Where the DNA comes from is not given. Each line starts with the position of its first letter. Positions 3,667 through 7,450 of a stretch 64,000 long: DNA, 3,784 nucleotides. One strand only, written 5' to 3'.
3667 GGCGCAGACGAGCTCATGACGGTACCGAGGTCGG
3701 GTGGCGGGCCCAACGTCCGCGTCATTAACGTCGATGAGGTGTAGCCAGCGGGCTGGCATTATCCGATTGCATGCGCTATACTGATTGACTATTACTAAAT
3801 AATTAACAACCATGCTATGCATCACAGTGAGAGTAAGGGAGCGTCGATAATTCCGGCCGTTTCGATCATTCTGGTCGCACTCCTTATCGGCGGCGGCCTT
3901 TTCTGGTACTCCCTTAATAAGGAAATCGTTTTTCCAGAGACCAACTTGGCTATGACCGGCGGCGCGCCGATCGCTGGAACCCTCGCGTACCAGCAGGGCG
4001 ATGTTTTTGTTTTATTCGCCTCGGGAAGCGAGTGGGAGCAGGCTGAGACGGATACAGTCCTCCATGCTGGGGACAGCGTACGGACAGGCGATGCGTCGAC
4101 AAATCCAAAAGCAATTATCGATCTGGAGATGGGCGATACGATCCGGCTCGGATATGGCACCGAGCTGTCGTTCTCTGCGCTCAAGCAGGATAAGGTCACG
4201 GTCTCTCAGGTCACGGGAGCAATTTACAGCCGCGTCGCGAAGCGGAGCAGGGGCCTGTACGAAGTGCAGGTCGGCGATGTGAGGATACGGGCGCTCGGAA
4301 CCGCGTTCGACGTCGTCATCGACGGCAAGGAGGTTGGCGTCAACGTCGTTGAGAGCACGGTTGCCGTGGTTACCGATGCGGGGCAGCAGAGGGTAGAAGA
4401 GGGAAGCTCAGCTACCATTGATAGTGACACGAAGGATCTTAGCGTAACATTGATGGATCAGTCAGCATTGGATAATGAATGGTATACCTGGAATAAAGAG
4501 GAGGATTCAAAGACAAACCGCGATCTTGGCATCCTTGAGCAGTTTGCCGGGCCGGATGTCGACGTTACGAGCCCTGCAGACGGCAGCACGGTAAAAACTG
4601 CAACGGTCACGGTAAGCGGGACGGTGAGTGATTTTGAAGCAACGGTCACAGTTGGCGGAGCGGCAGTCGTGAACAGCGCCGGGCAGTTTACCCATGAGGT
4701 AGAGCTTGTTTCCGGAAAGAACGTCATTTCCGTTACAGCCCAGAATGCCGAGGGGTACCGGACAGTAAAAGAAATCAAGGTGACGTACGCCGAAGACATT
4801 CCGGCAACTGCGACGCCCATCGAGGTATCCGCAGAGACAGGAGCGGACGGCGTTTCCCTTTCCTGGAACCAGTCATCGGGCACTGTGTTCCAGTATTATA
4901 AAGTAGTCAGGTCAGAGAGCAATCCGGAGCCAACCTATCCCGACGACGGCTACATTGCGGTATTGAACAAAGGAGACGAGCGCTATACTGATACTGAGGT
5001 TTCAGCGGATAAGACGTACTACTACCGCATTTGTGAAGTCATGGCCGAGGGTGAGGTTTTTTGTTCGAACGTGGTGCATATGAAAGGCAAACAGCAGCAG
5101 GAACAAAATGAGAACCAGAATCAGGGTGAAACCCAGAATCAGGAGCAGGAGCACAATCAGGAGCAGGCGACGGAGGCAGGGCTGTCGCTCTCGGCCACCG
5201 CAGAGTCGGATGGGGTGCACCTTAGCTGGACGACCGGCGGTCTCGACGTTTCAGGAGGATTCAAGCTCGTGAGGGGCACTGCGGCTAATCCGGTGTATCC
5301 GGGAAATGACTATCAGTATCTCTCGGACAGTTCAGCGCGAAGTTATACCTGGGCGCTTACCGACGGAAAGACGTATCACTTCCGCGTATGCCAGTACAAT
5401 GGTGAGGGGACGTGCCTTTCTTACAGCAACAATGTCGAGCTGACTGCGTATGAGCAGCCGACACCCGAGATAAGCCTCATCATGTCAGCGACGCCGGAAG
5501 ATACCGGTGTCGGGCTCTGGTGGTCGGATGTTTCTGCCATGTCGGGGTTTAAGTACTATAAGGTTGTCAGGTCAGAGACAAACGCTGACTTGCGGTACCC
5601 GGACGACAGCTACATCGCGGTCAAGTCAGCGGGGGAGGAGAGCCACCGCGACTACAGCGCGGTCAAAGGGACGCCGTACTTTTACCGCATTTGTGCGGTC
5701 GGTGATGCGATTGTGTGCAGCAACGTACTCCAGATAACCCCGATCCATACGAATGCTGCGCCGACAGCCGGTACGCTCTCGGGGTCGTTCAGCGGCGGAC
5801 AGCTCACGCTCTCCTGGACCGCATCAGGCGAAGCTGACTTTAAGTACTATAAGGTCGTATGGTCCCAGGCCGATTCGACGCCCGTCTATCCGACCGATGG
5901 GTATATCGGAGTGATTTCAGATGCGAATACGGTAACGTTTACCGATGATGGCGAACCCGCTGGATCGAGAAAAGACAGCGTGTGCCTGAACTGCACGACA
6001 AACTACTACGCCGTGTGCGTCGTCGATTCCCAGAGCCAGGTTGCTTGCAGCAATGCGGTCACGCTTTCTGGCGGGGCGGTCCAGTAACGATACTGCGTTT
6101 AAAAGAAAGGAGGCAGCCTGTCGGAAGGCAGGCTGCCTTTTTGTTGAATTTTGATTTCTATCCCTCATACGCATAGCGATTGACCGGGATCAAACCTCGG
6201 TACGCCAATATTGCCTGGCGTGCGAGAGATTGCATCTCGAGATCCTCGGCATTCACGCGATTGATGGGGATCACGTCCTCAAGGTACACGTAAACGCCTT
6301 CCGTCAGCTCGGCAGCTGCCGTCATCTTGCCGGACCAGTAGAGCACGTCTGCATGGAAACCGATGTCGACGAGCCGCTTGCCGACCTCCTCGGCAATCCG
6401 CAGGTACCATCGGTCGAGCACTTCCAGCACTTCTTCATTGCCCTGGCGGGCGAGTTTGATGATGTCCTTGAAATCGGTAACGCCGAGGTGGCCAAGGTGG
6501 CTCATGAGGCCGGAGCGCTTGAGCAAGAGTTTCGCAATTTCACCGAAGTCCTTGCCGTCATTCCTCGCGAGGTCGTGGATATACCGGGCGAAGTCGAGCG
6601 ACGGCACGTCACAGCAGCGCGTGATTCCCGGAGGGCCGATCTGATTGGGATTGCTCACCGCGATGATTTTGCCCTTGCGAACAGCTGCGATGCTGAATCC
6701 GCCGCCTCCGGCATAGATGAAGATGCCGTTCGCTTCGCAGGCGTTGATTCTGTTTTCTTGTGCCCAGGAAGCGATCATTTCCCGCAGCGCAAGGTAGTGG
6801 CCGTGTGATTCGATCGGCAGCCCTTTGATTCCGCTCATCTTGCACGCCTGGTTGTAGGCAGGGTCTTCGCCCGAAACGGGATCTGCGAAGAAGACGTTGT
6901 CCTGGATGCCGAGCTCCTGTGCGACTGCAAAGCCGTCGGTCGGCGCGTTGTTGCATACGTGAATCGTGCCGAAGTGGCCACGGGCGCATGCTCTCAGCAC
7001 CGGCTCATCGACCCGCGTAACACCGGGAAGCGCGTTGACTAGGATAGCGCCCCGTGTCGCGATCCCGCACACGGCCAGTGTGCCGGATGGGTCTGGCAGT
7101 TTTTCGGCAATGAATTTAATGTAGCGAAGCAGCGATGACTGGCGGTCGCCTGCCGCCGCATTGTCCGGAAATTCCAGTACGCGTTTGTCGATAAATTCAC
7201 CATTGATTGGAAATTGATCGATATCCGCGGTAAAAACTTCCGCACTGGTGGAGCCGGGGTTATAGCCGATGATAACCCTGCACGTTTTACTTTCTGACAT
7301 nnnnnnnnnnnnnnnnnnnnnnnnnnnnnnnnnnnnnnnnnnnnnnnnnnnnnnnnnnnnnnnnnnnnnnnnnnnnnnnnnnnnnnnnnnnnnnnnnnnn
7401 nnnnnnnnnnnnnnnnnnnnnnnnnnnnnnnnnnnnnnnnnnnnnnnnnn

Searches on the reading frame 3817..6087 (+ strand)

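Call 69: search_protein_families(library=pfam, proteins=[window:3817-6087:+], max_evalue=0.00001)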
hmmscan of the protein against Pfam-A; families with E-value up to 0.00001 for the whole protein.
window:3817-6087:+ (756 aa): 3 families
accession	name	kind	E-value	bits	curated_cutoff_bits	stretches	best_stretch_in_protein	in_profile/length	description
PF09136.16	Glucodextran_B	-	1.5e-16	60.5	27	1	246-324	1-81/83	Glucodextranase, domain B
PF00041.27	fn3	-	1.8e-10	41.3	25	0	649-710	3-55/84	Fibronectin type III domain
PF04773.18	FecR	-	2.3e-08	34.8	24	1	94-182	4-96/97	FecR protein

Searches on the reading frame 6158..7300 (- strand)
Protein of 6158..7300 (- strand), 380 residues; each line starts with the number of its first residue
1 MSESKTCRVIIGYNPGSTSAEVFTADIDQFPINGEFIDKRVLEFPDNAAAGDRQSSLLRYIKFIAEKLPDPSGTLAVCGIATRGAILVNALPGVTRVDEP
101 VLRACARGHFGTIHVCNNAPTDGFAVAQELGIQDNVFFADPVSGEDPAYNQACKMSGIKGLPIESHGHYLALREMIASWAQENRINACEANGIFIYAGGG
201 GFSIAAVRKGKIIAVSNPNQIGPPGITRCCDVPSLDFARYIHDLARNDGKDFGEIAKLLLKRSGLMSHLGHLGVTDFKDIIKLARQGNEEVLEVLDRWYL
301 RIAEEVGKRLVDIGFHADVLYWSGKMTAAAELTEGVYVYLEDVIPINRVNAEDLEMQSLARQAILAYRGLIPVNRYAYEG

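Call 69: search_protein_families(library=pfam, proteins=[window:6158-7300:-], max_evalue=0.00001)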
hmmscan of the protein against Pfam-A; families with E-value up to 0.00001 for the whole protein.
window:6158-7300:- (380 aa): 1 family
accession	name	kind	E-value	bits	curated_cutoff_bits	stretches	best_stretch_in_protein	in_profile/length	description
PF00871.23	Acetate_kinase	-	2.4e-06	26.9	22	1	191-324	201-330/392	Acetokinase family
